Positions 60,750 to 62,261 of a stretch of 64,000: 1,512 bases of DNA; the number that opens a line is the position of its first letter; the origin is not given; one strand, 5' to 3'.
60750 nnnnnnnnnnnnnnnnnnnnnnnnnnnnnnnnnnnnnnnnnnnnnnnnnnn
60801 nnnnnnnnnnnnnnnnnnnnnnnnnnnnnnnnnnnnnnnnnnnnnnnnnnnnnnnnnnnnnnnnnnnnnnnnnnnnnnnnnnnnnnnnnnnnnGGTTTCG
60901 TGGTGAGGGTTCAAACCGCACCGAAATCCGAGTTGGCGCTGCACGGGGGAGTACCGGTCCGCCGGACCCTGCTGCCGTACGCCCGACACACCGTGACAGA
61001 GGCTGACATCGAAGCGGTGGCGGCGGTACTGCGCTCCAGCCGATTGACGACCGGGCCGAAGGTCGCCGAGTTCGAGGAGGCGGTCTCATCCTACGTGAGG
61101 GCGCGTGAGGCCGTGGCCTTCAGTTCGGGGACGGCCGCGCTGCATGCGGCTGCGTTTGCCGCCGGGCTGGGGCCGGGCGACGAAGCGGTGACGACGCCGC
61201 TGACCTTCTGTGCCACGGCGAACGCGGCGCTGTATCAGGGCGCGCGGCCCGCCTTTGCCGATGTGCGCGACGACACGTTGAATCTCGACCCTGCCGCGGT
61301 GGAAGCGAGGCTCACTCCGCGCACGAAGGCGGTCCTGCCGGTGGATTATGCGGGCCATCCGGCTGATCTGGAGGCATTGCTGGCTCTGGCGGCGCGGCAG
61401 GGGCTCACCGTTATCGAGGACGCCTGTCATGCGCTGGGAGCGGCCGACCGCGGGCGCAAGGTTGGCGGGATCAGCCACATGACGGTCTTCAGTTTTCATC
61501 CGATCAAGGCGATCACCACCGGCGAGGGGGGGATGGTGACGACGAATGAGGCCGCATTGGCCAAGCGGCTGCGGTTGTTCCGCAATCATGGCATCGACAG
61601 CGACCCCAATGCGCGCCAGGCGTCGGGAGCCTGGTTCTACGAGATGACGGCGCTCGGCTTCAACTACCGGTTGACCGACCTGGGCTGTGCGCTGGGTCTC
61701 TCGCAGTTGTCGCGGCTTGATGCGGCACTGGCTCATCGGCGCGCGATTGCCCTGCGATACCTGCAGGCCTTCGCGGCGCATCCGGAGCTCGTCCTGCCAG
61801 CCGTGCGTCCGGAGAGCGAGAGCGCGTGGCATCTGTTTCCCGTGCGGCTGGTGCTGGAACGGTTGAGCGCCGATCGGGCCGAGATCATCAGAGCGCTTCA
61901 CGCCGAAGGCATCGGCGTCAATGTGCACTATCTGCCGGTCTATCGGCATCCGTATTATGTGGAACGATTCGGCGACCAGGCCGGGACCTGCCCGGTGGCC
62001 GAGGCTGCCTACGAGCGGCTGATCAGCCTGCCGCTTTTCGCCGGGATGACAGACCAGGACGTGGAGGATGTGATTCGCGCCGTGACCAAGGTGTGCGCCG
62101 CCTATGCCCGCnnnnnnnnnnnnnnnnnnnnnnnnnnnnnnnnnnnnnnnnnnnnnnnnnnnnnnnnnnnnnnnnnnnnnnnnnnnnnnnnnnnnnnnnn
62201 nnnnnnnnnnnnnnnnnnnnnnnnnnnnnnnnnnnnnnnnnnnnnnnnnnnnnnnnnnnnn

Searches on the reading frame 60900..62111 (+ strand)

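Call 50: search_protein_families(library=pfam, proteins=[window:60900-62111:+], max_evalue=0.5)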
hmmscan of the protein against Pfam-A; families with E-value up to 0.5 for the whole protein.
window:60900-62111:+ (404 aa): 3 families
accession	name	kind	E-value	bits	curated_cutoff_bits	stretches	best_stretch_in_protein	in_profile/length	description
PF01041.23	DegT_DnrJ_EryC1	-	1.6e-123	412.9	19.8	1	33-395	4-359/360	DegT/DnrJ/EryC1/StrS aminotransferase family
PF00155.27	Aminotran_1_2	-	7.5e-08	32.4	19.7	1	45-183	33-194/361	Aminotransferase class I and II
PF01053.26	Cys_Met_Meta_PP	-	8.1e-07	28.4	27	1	51-182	50-181/381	Cys/Met metabolism PLP-dependent enzyme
